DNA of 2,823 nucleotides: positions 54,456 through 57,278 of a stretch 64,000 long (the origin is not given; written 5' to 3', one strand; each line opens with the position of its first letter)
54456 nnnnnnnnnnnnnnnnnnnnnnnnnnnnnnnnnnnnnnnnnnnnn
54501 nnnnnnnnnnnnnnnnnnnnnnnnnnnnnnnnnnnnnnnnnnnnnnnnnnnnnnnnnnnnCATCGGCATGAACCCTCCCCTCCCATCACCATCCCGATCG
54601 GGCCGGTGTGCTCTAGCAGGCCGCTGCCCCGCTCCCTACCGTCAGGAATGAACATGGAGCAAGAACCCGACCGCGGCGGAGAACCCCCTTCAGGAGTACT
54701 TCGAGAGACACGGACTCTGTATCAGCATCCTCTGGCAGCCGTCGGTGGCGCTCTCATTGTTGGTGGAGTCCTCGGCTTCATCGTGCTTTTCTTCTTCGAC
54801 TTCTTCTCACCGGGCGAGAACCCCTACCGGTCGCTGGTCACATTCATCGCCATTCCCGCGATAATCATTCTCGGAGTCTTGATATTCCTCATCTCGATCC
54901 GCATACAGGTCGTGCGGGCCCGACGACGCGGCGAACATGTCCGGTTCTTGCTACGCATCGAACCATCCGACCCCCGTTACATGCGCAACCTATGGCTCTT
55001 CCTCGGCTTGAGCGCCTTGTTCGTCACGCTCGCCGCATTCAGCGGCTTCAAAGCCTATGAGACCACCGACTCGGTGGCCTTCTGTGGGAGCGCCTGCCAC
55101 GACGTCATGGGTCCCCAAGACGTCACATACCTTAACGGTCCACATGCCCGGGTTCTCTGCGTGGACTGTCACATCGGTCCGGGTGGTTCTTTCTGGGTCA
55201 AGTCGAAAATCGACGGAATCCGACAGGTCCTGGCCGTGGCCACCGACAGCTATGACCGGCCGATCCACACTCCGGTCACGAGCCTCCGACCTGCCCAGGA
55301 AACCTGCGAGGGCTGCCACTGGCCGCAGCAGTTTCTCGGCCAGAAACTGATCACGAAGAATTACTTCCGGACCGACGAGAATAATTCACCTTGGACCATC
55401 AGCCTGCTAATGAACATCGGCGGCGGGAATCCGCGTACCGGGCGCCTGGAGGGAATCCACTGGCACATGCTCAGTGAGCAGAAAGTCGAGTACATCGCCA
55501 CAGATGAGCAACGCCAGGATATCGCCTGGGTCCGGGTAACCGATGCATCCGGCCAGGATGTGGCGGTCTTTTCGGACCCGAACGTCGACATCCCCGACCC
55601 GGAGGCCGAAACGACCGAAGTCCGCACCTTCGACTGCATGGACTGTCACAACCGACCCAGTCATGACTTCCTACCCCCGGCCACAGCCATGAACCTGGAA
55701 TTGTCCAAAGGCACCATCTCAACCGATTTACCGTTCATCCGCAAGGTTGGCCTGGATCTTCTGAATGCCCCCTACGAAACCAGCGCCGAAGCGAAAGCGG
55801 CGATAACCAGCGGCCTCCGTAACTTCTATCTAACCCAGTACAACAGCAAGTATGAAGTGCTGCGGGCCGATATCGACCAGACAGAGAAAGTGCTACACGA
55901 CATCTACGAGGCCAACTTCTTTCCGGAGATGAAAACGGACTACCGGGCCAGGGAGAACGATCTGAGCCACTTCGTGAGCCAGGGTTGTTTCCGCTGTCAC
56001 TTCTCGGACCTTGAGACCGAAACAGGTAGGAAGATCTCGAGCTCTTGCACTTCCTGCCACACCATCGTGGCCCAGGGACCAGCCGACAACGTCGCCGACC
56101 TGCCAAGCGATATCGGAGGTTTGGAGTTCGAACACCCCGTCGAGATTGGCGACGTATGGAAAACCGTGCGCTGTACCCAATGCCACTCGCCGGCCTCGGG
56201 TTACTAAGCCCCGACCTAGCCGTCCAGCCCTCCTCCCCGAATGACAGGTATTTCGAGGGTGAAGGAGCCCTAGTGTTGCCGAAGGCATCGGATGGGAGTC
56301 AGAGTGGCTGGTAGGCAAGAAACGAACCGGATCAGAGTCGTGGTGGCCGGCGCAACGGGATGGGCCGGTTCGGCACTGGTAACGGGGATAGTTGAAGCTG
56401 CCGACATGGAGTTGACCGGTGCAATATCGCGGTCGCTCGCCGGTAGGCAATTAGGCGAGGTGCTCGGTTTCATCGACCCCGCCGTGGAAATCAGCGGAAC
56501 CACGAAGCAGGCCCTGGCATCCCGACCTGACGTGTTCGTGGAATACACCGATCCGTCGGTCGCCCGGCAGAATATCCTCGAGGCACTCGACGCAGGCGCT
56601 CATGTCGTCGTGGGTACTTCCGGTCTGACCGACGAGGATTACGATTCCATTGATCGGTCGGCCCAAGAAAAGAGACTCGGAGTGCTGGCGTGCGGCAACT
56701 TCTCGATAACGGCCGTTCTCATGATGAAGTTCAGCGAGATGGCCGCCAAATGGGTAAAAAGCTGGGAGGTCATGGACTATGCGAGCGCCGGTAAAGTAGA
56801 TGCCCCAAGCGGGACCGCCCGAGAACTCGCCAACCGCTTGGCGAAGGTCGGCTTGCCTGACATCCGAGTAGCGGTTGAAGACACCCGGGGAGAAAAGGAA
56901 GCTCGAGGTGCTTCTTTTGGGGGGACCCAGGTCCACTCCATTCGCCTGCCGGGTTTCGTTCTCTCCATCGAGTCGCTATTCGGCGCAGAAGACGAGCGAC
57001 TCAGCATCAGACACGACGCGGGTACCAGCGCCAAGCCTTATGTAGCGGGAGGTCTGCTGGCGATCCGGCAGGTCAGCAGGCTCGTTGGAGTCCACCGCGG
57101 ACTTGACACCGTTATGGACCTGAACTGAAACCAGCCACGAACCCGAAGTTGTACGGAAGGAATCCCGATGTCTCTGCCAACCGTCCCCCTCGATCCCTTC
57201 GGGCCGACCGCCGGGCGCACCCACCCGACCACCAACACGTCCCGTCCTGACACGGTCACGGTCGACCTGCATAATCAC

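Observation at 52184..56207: CbcL-like and ImcH-like quinol oxidases in one 17-heme cluster of an apparent Gram-positive: candidate extracellular electron transfer module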

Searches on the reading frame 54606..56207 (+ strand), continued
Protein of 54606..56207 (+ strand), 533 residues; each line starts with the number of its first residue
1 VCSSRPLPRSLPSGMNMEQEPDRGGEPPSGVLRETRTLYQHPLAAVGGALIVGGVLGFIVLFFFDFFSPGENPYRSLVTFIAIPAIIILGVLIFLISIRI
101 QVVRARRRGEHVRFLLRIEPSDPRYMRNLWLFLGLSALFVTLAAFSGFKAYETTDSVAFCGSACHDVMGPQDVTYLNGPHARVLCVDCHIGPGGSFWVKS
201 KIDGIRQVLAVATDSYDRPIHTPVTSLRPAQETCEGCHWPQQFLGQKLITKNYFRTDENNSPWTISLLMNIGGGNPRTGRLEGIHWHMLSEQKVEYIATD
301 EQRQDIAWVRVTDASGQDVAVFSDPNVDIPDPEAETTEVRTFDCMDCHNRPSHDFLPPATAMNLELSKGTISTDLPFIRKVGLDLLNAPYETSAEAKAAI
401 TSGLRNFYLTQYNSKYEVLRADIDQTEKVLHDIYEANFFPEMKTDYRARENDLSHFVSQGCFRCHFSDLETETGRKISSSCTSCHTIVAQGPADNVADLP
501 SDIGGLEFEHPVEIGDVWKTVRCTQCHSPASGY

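Call 49: search_protein_families(library=pfam, proteins=[L008:10511-12598:-, L009:2622-4799:+, L013:12539-14818:-, L012:12578-13699:-, L031:7248-8495:+, L016:3-2087:+, L045:6022-7956:+, L006:12925-14496:+], max_evalue=0.001)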
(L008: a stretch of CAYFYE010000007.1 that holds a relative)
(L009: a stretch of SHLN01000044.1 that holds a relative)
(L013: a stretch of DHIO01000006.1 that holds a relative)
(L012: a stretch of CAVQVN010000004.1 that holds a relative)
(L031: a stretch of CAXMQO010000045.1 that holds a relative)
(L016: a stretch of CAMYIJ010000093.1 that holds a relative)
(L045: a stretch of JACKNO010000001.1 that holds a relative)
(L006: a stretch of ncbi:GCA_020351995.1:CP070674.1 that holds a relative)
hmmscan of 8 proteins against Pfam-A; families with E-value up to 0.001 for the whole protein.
L008:10511-12598:- (696 aa): 8 families
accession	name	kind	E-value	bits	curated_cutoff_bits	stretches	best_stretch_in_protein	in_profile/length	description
PF13442.11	Cytochrome_CBB3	-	4.1e-65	216.5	27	5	525-596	5-68/68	Cytochrome C oxidase, cbb3-type, subunit III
PF00034.26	Cytochrom_C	-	1.8e-37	129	21.3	1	418-504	2-88/90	Cytochrome c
PF00032.22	Cytochrom_B_C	-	6.8e-11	42.7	20.7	1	68-139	12-80/102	Cytochrome b(C-terminal)/b6/petD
PF14495.11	Cytochrom_C550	-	6.8e-08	32.7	27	0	281-303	25-47/136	Cytochrome c-550 domain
PF14522.11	Cytochrome_C7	-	2.5e-07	30.9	24.8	0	291-366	14-51/67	Cytochrome c7 and related cytochrome c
PF07635.16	PSCyt1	-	4.1e-06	27.7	22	1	621-675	1-59/59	Planctomycete cytochrome C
PF11845.13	Tll0287-like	-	9.1e-05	23.4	24.1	0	614-628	97-111/144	Tll0287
PF14376.11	Haem_bd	-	0.00051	20.4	27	0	610-632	31-53/133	Haem-binding domain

L009:2622-4799:+ (726 aa): 4 families
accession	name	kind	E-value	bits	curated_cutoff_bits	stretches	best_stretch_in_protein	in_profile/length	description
PF14522.11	Cytochrome_C7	-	1.7e-17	63.4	24.8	2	416-502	3-67/67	Cytochrome c7 and related cytochrome c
PF14537.11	Cytochrom_c3_2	-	1.3e-11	45.2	25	0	237-272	2-41/79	Cytochrome c3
PF02085.21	Cytochrom_CIII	-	3.9e-11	43.6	22.9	0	235-268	23-57/101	Class III cytochrome C family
PF22113.1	Mtrc-MtrF_II-IV_dom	-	5.2e-10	39.6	30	1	457-505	83-131/176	Outer membrane cytochrome MtrC/MtrF-like, domains II/IV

L013:12539-14818:- (760 aa): 5 families
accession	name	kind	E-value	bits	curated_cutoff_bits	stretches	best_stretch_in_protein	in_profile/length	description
PF14522.11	Cytochrome_C7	-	1.5e-16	60.4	24.8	2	141-216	13-67/67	Cytochrome c7 and related cytochrome c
PF14537.11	Cytochrom_c3_2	-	8.1e-11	42.7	25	0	611-633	58-78/79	Cytochrome c3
PF02085.21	Cytochrom_CIII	-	2.9e-07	31.2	22.9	0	610-640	30-60/101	Class III cytochrome C family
PF22113.1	Mtrc-MtrF_II-IV_dom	-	4.4e-06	26.8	30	1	484-549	67-131/176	Outer membrane cytochrome MtrC/MtrF-like, domains II/IV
PF09699.15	Paired_CXXCH_1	-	0.00066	19.7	20.6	0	468-507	5-38/41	Doubled CXXCH motif (Paired_CXXCH_1)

L012:12578-13699:- (374 aa): 4 families
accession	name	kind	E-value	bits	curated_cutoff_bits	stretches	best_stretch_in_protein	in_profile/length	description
PF14522.11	Cytochrome_C7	-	5.1e-10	39.5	24.8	1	92-171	12-67/67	Cytochrome c7 and related cytochrome c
PF22113.1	Mtrc-MtrF_II-IV_dom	-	2.2e-09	37.5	30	2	90-175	78-168/176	Outer membrane cytochrome MtrC/MtrF-like, domains II/IV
PF14537.11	Cytochrom_c3_2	-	1.1e-08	35.9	25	1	92-175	5-69/79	Cytochrome c3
PF09699.15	Paired_CXXCH_1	-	0.00037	20.6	20.6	0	257-292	1-39/41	Doubled CXXCH motif (Paired_CXXCH_1)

L031:7248-8495:+ (416 aa): 4 families
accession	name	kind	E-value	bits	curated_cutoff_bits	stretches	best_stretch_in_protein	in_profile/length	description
PF14522.11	Cytochrome_C7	-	6.9e-08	32.7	24.8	0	97-162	12-66/67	Cytochrome c7 and related cytochrome c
PF09699.15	Paired_CXXCH_1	-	3.4e-06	27.1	20.6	1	349-386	7-38/41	Doubled CXXCH motif (Paired_CXXCH_1)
PF14537.11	Cytochrom_c3_2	-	4.2e-05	24.4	25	0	99-162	27-78/79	Cytochrome c3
PF22113.1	Mtrc-MtrF_II-IV_dom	-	5.6e-05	23.2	30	0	94-149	116-172/176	Outer membrane cytochrome MtrC/MtrF-like, domains II/IV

L016:3-2087:+ (695 aa): 7 families
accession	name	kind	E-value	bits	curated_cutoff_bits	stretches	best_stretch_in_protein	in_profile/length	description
PF07635.16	PSCyt1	-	3.5e-33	114.4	22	4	330-375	1-46/59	Planctomycete cytochrome C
PF01292.26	Ni_hydr_CYTB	-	8.9e-18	65.1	30.1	2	21-102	97-178/179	Prokaryotic cytochrome b561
PF00034.26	Cytochrom_C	-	5.8e-12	47.2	21.3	0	325-393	7-83/90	Cytochrome c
PF13442.11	Cytochrome_CBB3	-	9.3e-09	35.9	27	0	521-540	7-24/68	Cytochrome C oxidase, cbb3-type, subunit III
PF09086.16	DUF1924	-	1.7e-06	28.7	22.5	0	324-347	23-46/96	Domain of unknown function (DUF1924)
PF11845.13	Tll0287-like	-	0.00043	21.2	24.1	0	619-665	101-142/144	Tll0287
PF14358.11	DUF4405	-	0.00044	21.1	26.7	1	28-83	4-61/66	Domain of unknown function (DUF4405)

L045:6022-7956:+ (645 aa): 6 families
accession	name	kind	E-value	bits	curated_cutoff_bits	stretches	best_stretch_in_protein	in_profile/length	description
PF14522.11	Cytochrome_C7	-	5e-14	52.3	24.8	0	180-254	9-66/67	Cytochrome c7 and related cytochrome c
PF09699.15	Paired_CXXCH_1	-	7.5e-11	42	20.6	0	191-227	8-39/41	Doubled CXXCH motif (Paired_CXXCH_1)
PF14537.11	Cytochrom_c3_2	-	1e-10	42.4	25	0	35-97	24-78/79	Cytochrome c3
PF01292.26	Ni_hydr_CYTB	-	1.3e-09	38.6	30.1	1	425-603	1-164/179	Prokaryotic cytochrome b561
PF02085.21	Cytochrom_CIII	-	1e-08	35.9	22.9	0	179-283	28-101/101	Class III cytochrome C family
PF03264.19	Cytochrom_NNT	-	0.00066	19.9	24.1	0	37-80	125-168/174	NapC/NirT cytochrome c family, N-terminal region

L006:12925-14496:+ (524 aa): 4 families
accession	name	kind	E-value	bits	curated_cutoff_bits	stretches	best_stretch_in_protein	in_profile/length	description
PF14522.11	Cytochrome_C7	-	5e-18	65.1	24.8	2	130-193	3-66/67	Cytochrome c7 and related cytochrome c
PF14537.11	Cytochrom_c3_2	-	1.6e-12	48.2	25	1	462-524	25-79/79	Cytochrome c3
PF22113.1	Mtrc-MtrF_II-IV_dom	-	8.6e-09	35.6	30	1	218-360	8-166/176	Outer membrane cytochrome MtrC/MtrF-like, domains II/IV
PF02085.21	Cytochrom_CIII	-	1e-07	32.7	22.9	1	205-293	21-101/101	Class III cytochrome C family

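Call 76: predict_structure(alignment_id=A2)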
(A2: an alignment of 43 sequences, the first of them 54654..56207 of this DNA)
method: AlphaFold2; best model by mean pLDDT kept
length: 517 residues; sequences in the alignment: 43
mean_pLDDT: 69.6   pTM: 0.50
mean pLDDT of the five models: 69.6, 59.5, 58.9, 58.8, 58.7
residues with pLDDT >= 90: 101; 70-90: 179; 50-70: 110; < 50: 127
segments of 3 or more residues with pLDDT < 50: 1-5, 7-14, 140-145, 148-156, 162-165, 167-185, 201-227, 328-337, 426-429, 431-450, 514-517
pLDDT, mean of each block of 10 residues (from residue 1): 44 54 86 93 82 64 78 94 89 77 85 93 85 60 49 48 47 42 47 56 40 32 44 79 88 59 53 65 69 79 84 87 64 46 81 92 91 85 97 97 97 90 52 45 36 74 58 87 83 77 61 50
secondary structure, 60 per line:
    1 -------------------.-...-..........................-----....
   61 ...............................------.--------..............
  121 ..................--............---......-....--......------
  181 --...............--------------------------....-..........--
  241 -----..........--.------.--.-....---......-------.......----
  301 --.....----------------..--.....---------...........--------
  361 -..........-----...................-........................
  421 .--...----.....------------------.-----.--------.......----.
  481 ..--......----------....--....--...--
elements in order: H26-51 H57-91 H107-138 H141-152 H156-161 H163-166 H169-174 H183-197 H224-227 E229-238 E246-255 H270-273 E277-282 E290-296 E303-307 H328-332 H342-352 H362-371 H377-395 H397-421 H431-435 E469-475 E485-490 H501-504 H507-510

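Call 79: fold_search(model_id=the predicted structure, library=pdb)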
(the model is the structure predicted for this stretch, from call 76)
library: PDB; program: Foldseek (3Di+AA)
matches with E <= 10: 179; with E <= 0.001: 0
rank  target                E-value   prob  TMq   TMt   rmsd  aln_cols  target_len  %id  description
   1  6s8q_B                2.0e-01  0.09  0.10  0.04  25.3       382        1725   10  Human Brr2 Helicase Region in complex with C-tail deleted Jab1 (released 2020-01-22)
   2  8rc0_B                6.3e-01  0.06  0.09  0.03  25.1       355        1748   10  Structure of the human 20S U5 snRNP (released 2024-03-27)
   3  6qv3                  7.4e-01  0.03  0.08  0.03  26.6       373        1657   10  Crystal structure of the Ski2 RNA-helicase Brr2 from Chaetomium thermophilum bound to ADP (released 2020-01-15)
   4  8bce_B                7.7e-01  0.04  0.09  0.04  25.4       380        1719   10  Human Brr2 Helicase Region in complex with C-tail deleted Jab1 and compound 76 (released 2023-03-08)
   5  4h8s_B                8.5e-01  0.06  0.07  0.09  36.6       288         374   11  Crystal structure of human APPL2BARPH domain (released 2012-10-17)
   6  5urm_A                1.1e+00  0.03  0.08  0.03  26.4       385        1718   12  Crystal structure of human BRR2 in complex with T-1206548 (released 2017-07-19)
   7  6qv4                  1.2e+00  0.03  0.08  0.03  26.5       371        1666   10  Crystal structure of the Ski2 RNA-helicase Brr2 from Chaetomium thermophilum bound to ATP-gamma-S (released 2020-01-15)
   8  4g7n_A                1.3e+00  0.08  0.05  0.10  18.7       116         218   14  The Structure of the Plk4 Cryptic Polo Box Reveals Two Tandem Polo Boxes Required for Centriole Duplication (released 2012-10-10)
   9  4f91                  1.3e+00  0.03  0.09  0.03  25.1       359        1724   11  Brr2 Helicase Region (released 2012-10-17)
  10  8r0a_B                1.4e+00  0.06  0.08  0.03  22.4       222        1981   11  Cryo-EM structure of the cross-exon pre-B+5'ss complex (released 2024-05-22)
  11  8bca_B                1.5e+00  0.02  0.08  0.03  26.6       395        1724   10  Human Brr2 Helicase Region in complex with C-tail deleted Jab1 and compound 26 (released 2023-03-08)
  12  8r09_B                1.6e+00  0.03  0.09  0.04  25.3       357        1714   11  Cryo-EM structure of the cross-exon pre-B+5'ss+ATPgammaS complex (released 2024-05-22)
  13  7bdk_B                1.6e+00  0.03  0.08  0.03  25.5       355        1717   11  Human Brr2 Helicase Region in complex with C-tail deleted Jab1 and ADP (released 2021-06-09)
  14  8bc8_B                1.6e+00  0.02  0.08  0.03  26.2       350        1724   10  Human Brr2 Helicase Region in complex with C-tail deleted Jab1 and compound 18 (released 2023-03-08)
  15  6ahd_D                1.7e+00  0.04  0.08  0.03  22.8       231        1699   12  The Cryo-EM Structure of Human Pre-catalytic Spliceosome (B complex) at 3.8 angstrom resolution (released 2018-11-14)
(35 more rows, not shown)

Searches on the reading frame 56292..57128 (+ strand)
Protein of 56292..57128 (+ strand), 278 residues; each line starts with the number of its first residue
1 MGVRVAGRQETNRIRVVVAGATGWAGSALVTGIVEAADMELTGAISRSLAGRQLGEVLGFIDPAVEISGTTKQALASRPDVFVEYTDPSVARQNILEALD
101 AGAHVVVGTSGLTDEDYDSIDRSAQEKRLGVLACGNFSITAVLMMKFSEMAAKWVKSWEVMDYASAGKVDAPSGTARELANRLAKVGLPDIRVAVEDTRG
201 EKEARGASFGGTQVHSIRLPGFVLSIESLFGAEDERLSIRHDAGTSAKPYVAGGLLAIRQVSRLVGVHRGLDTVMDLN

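Call 49: search_protein_families(library=pfam, proteins=[window:56292-57128:+], max_evalue=0.001)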
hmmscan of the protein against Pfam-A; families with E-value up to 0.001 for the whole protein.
window:56292-57128:+ (278 aa): 4 families
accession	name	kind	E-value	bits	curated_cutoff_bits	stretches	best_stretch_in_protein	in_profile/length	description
PF01113.26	DapB_N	-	5.8e-21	75.3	25.6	1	14-137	1-124/124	Dihydrodipicolinate reductase, N-terminus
PF05173.19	DapB_C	-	2.5e-19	69.9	27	1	141-261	2-107/121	Dihydrodipicolinate reductase, C-terminus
PF01118.30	Semialdhyde_dh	-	8.9e-06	26.5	26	1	15-106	1-94/121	Semialdehyde dehydrogenase, NAD binding domain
PF03447.22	NAD_binding_3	-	0.00015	22.9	24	1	73-118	51-100/116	Homoserine dehydrogenase, NAD binding domain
